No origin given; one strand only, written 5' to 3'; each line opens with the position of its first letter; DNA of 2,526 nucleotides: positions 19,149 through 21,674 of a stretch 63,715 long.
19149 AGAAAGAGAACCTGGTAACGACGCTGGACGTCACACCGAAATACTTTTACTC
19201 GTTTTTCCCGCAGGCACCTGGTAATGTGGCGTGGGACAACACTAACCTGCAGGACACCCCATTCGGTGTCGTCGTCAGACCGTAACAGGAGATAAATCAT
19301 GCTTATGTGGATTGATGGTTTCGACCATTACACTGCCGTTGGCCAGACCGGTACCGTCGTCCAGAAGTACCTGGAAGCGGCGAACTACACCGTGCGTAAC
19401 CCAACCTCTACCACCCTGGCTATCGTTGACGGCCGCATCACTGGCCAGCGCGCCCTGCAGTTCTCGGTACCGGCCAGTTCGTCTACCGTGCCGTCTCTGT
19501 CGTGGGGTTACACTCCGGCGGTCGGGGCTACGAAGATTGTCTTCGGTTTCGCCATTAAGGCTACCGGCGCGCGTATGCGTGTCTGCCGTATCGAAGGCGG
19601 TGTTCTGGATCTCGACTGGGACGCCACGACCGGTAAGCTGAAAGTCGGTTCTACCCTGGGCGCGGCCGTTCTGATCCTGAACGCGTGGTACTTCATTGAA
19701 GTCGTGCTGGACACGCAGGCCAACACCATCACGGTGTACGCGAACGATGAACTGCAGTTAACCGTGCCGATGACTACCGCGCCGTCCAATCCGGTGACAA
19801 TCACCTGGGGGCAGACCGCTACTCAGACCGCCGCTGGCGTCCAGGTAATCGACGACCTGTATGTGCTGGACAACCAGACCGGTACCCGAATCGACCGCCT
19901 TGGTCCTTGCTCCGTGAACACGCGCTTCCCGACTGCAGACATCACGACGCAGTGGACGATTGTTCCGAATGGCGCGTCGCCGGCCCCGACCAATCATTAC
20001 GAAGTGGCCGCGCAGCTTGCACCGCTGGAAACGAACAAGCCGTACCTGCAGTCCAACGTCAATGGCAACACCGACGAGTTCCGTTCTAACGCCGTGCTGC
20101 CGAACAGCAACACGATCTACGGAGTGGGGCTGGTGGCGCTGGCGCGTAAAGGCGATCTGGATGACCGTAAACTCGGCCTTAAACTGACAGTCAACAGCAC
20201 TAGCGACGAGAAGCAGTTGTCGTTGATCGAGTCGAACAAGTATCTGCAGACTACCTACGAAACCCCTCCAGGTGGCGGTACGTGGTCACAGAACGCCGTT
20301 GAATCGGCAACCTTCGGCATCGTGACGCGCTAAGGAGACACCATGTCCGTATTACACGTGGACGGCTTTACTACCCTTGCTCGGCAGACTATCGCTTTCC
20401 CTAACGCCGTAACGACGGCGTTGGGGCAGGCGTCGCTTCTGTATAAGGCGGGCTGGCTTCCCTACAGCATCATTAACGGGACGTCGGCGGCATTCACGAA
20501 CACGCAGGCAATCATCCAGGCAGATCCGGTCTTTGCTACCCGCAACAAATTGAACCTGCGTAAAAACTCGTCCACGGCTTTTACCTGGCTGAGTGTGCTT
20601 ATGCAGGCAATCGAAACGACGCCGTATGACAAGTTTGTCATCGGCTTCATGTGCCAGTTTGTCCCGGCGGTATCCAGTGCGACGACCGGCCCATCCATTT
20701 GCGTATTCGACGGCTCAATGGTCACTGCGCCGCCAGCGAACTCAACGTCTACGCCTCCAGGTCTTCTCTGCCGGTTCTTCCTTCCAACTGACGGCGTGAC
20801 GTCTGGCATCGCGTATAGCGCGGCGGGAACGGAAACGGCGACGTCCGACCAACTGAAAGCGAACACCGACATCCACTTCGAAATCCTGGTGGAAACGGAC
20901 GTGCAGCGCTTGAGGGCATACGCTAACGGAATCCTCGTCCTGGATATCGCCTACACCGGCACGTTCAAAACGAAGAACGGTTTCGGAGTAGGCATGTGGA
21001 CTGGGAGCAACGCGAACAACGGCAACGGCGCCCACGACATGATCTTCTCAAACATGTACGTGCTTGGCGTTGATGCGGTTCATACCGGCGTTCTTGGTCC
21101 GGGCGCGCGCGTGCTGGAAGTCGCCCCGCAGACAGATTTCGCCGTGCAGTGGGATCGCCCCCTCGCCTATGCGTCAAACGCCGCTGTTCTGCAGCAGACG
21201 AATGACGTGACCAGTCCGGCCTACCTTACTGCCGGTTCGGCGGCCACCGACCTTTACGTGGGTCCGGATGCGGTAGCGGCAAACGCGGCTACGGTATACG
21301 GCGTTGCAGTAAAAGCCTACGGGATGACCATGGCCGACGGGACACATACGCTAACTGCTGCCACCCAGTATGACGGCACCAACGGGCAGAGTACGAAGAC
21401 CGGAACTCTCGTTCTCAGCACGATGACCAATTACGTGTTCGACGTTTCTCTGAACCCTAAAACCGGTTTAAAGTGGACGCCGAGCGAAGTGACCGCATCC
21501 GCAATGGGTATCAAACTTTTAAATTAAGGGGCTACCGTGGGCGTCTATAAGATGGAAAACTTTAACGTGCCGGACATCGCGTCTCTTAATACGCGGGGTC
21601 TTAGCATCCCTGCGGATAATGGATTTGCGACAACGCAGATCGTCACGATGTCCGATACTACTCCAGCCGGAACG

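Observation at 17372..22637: Tandem array of five divergent paralogous jelly-roll proteins downstream of the tail-tip gene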

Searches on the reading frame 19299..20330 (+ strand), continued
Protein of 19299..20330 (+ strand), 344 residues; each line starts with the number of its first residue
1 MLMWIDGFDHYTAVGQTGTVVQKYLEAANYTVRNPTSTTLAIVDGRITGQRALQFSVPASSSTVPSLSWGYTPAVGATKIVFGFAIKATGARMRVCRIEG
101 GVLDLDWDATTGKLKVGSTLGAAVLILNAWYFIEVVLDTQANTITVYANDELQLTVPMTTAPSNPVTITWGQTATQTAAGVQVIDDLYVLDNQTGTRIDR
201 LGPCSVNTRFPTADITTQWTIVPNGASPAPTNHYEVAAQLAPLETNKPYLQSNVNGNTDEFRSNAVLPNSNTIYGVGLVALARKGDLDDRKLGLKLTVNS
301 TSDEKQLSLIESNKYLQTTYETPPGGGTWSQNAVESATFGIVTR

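Call 83: search_protein_families(library=phrogs, proteins=[L049:669-1685:+, L049:1978-3093:+, L049:3702-4217:+, L049:4229-5005:+, L049:9721-12783:+, L049:13203-15983:+, L049:16040-18580:+, L050:1925-6562:+, L050:6559-7302:+, L050:8321-9988:+], max_evalue=0.001)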
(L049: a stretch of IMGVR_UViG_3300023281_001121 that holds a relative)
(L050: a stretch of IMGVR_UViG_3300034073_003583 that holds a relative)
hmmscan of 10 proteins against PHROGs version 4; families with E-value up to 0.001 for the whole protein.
L049:669-1685:+ (339 aa): 2 families
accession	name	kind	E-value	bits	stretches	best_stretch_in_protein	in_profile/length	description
phrog_8246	-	unknown function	1.8e-34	120.9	1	9-336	7-324/325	-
phrog_479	-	unknown function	3.5e-08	34.7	1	225-336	222-331/333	-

L049:1978-3093:+ (372 aa): 3 families
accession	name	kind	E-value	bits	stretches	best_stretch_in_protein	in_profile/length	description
phrog_334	-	head and packaging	4.6e-105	352.8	1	1-367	1-378/381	major head protein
phrog_13784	-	unknown function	1.8e-13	51.9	1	42-147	53-158/177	-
phrog_31117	-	unknown function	3.6e-09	37.9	1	297-366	36-106/110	-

L049:3702-4217:+ (172 aa): 2 families
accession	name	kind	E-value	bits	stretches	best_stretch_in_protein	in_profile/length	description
phrog_13934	-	unknown function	6.7e-09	37.3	1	1-83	1-73/217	-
phrog_22765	-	unknown function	1.4e-05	26.2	1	3-87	17-96/183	-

L049:4229-5005:+ (259 aa): 1 family
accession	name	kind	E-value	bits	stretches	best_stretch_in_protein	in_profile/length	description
phrog_399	-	head and packaging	4.5e-26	92.8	1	39-251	16-216/220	structural protein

L049:9721-12783:+ (1021 aa): 2 families
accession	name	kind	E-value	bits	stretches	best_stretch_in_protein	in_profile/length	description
phrog_6079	-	tail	1.7e-13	51.1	0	330-499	58-202/605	tail protein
phrog_13560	-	unknown function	0.00025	22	0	291-341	5-53/69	-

L049:13203-15983:+ (927 aa): 0 families

L049:16040-18580:+ (847 aa): 0 families

L050:1925-6562:+ (1546 aa): 12 families
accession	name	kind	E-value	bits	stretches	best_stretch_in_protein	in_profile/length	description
phrog_25966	-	tail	1.4e-27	96.7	1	1021-1423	952-1307/1651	tail length tape measure protein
phrog_1533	-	tail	1.4e-20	73.6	1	19-378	206-575/1688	tail length tape measure protein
phrog_4704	-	tail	1.2e-18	68.1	1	133-379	285-531/625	tail length tape measure protein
phrog_7740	-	tail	3.2e-18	65.5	1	1197-1322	1259-1384/2151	tail length tape measure protein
phrog_28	-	tail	4.5e-17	62.9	1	19-375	210-597/1228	tail length tape measure protein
phrog_991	-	tail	1.7e-15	56.7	1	3-553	238-798/1966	tail length tape measure protein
phrog_1293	-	tail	2.4e-11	43.2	1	55-368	174-502/1424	tail length tape measure protein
phrog_167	-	tail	7.7e-11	41.4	2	21-553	247-724/1555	tail length tape measure protein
phrog_1272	-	tail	1.1e-09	37.6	1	32-556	220-743/1606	tail length tape measure protein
phrog_9696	-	tail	3.1e-08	32.8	1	66-886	84-824/1415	tail length tape measure protein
phrog_5218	-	unknown function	1.3e-06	27.8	1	26-860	210-992/1599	-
phrog_1538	-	tail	3.1e-05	23.9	0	1147-1474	234-546/811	tail length tape measure protein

L050:6559-7302:+ (248 aa): 0 families

L050:8321-9988:+ (556 aa): 1 family
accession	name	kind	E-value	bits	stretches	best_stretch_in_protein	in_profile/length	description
phrog_8917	-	unknown function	1.2e-26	94.3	1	78-550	90-603/613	-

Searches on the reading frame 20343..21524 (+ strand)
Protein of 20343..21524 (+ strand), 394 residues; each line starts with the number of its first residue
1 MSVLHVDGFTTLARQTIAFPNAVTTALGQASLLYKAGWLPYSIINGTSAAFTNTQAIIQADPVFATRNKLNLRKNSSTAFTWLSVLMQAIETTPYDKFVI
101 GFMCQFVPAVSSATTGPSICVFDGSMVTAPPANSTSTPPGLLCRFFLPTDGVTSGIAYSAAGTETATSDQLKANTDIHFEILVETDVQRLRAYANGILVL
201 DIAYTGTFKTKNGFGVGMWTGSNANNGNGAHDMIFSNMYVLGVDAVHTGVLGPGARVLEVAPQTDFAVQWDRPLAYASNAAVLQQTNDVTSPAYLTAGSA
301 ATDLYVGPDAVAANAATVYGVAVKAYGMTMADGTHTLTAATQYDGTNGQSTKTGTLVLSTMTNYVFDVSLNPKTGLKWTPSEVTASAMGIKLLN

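Call 6: search_protein_families(library=pfam, proteins=[window:20343-21524:+], max_evalue=0.1)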
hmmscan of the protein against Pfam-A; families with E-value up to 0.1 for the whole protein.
window:20343-21524:+ (394 aa): 0 families

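Call 7: search_protein_families(library=phrogs, proteins=[window:20343-21524:+], max_evalue=0.01)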
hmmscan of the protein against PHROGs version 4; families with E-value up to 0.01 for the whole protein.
window:20343-21524:+ (394 aa): 3 families
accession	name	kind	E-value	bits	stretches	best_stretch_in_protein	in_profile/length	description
phrog_10924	-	unknown function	1.8e-10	41.4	1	163-392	164-407/409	-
phrog_6368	-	unknown function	0.0002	21.7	1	156-391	103-325/328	-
phrog_27578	-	unknown function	0.0052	17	1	234-391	104-272/275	-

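Call 28: find_homologous_proteins(query=window:20343-21524:+, max_evalue=0.001)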
Query window:20343-21524:+ (394 aa): 44 proteins with E <= 0.001 among 8000 candidates.
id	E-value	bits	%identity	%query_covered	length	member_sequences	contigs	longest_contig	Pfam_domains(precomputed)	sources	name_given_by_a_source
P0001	1.2e-255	865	100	100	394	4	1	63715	-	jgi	jgi:hypothetical protein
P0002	3.0e-217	739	84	100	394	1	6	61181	-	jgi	jgi:hypothetical protein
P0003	7.8e-206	701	78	100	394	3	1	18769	-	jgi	jgi:hypothetical protein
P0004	4.4e-203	692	77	100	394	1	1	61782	-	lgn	-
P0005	2.1e-164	565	66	100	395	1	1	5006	-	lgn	-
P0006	4.8e-142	492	58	99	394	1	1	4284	-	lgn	-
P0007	6.6e-133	461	55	99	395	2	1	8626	-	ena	-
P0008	2.5e-129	450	54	99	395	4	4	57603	-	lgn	-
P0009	8.4e-129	448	54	99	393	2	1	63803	-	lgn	-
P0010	5.4e-107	376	52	100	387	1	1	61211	-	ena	-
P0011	5.8e-103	363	51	100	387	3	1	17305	-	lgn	-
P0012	2.0e-96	341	48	100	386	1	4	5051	-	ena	-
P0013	1.8e-94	335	47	100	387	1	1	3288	-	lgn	-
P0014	8.0e-94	333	48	100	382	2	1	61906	-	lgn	-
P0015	8.3e-83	297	44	100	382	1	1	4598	-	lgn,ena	-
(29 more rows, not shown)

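Call 44: search_dna_similar(query=window:20343-21524:+, collection=phages, mode=protein, max_rows=40, max_evalue=0.01, rows=spread)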
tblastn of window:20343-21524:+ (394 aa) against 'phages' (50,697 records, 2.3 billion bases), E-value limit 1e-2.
Records with a match: 18; places in all: 18; records where one place covers at least 80% of the query: 6.
Best place of each record, by identity: <60% 18.
By first word of the organism name: Salmonella 10; Cronobacter 2; Erwinia 2; Serratia 2; Chivirus 2.
By host as written in the record: - 4; Salmonella enterica 4; Cronobacter sakazakii 2; Erwinia pyrifoliae 2; Serratia sp. ATCC 39006 2; Salmonella enterica subsp. enterica serovar Enteritidis 2; Salmonella enterica subsp. enterica serovar Typhimurium 2.
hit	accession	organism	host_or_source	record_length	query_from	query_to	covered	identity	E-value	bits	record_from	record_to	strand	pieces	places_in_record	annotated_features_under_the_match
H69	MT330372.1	Cronobacter phage JC01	Cronobacter sakazakii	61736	1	394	100%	42.2%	2e-81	278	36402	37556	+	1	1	hypothetical protein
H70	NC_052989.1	Cronobacter phage JC01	Cronobacter sakazakii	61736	1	394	100%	42.2%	2e-81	278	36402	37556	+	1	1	hypothetical protein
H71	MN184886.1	Erwinia phage pEp_SNUABM_08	Erwinia pyrifoliae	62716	1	393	100%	41.9%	4e-80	273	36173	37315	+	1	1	hypothetical protein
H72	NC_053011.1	Erwinia phage pEp_SNUABM_08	Erwinia pyrifoliae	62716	1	393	100%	41.9%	4e-80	273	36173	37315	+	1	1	hypothetical protein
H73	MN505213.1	Serratia phage JS26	Serratia sp. ATCC 39006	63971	1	392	99%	35.8%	1e-58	212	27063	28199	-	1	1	hypothetical protein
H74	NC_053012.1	Serratia phage JS26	Serratia sp. ATCC 39006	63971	1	392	99%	35.8%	1e-58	212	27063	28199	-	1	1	hypothetical protein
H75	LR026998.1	Salmonella phage YSD1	not known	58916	235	393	40%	26.5%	7e-3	45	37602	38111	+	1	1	YSD1_34: hypothetical+protein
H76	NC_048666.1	Salmonella phage YSD1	not known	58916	235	393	40%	26.5%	7e-3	45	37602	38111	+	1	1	YSD1_34: hypothetical+protein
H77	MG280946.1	Salmonella phage KFS-SE1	Salmonella enterica subsp. enterica ...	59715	235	393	40%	26.5%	8e-3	45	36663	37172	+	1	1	hypothetical protein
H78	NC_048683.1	Salmonella phage KFS-SE1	Salmonella enterica subsp. enterica ...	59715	235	393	40%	26.5%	8e-3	45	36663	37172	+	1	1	hypothetical protein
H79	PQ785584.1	Salmonella phage As4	Salmonella enterica subsp. enterica ...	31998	235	393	40%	26.5%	8e-3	44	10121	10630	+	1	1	hypothetical protein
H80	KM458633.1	Chivirus chi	Salmonella enterica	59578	235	393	40%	26.5%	9e-3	44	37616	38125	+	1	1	35: hypothetical protein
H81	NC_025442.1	Chivirus chi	Salmonella enterica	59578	235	393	40%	26.5%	9e-3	44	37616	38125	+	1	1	35: hypothetical protein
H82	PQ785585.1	Salmonella phage As4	Salmonella enterica subsp. enterica ...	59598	235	393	40%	26.5%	9e-3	44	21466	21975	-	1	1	hypothetical protein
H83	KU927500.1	Salmonella phage 118970_sal1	Salmonella enterica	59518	235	393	40%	25.9%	8e-3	44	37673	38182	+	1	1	hypothetical protein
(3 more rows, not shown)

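Call 50: predict_structure(alignment_id=A3)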
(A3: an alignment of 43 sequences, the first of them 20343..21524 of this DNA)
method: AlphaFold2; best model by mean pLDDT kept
length: 394 residues; sequences in the alignment: 43
mean_pLDDT: 91.9   pTM: 0.89
mean pLDDT of the five models: 91.9, 91.7, 91.1, 90.7, 88.4
residues with pLDDT >= 90: 310; 70-90: 78; 50-70: 4; < 50: 2
segments of 3 or more residues with pLDDT < 50: none
pLDDT, mean of each block of 10 residues (from residue 1): 90 94 94 92 96 96 85 96 96 91 96 95 93 94 96 95 87 96 93 94 90 94 94 95 68 85 92 93 86 89 91 84 93 95 96 93 92 93 94 95
secondary structure, 60 per line:
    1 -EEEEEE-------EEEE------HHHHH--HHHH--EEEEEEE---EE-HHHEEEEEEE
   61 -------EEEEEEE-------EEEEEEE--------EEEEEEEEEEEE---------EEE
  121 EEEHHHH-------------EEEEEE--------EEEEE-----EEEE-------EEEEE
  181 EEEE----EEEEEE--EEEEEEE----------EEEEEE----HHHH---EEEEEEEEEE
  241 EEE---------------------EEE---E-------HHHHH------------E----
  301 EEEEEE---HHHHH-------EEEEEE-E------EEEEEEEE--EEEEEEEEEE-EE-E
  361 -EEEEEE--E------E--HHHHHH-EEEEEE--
elements in order: E2-7 E15-18 H25-29 H32-35 E38-44 E54-60 E68-74 E82-88 E97-108 E118-123 H124-127 E141-146 E155-159 E165-168 E176-184 E189-194 E197-203 E214-219 H224-227 E231-243 E265-267 H279-283 E301-306 H310-314 E322-327 E336-343 E346-355 E362-367 H380-385 E387-392

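Call 55: fold_search(model_id=the predicted structure, library=viral)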
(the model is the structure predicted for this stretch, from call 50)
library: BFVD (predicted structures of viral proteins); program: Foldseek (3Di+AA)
matches with E <= 10: 1687; with E <= 0.001: 407
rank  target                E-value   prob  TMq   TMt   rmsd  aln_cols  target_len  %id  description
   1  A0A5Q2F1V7            5.0e-35  1.00  0.75  0.77   7.5       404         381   34  Uncharacterized protein [Serratia phage JS26]
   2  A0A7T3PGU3            8.5e-22  1.00  0.70  0.77   6.2       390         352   19  Virion structural protein [Achromobacter phage vB_AchrS_AchV4]
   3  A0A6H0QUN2            6.1e-18  1.00  0.64  0.74   5.2       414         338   16  (no name in the UniProt tables at hand)
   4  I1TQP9                8.4e-18  1.00  0.66  0.71   5.1       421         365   18  (no name in the UniProt tables at hand)
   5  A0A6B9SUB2            1.9e-16  1.00  0.63  0.72   5.2       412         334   16  (no name in the UniProt tables at hand)
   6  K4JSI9                3.5e-16  1.00  0.68  0.74   5.6       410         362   15  (no name in the UniProt tables at hand)
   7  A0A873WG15            1.9e-15  1.00  0.58  0.72   5.5       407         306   14  Uncharacterized protein [Providencia phage Kokobel1]
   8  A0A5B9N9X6            1.9e-15  1.00  0.64  0.49   8.0       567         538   12  Uncharacterized protein [Proteus phage Saba]
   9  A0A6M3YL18            5.4e-15  1.00  0.64  0.69   6.1       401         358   15  Uncharacterized protein [Cronobacter phage JC01]
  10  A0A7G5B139            5.4e-15  1.00  0.66  0.66   6.2       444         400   16  Uncharacterized protein [Providencia phage vB_PreS-Stilesk]
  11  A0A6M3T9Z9            1.3e-14  1.00  0.66  0.51   5.5       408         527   17  Uncharacterized protein [Sphingomonas phage Kharn]
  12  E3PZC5                2.8e-14  1.00  0.56  0.67   5.2       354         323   15  Uncharacterized protein [Roseovarius sp. 217 phage 1]
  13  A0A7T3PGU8            3.2e-14  1.00  0.35  0.36  12.4       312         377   20  Uncharacterized protein [Achromobacter phage vB_AchrS_AchV4]
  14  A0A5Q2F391            7.0e-14  1.00  0.59  0.72   6.4       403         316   11  Uncharacterized protein [Serratia phage JS26]
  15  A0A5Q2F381            1.6e-13  1.00  0.51  0.49   9.7       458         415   10  Uncharacterized protein [Serratia phage JS26]
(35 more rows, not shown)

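Call 73: search_protein_families(library=ncbifam, proteins=[window:20343-21524:+], max_evalue=0.1)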
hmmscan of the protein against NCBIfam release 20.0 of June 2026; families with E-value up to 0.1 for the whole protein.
window:20343-21524:+ (394 aa): 0 families
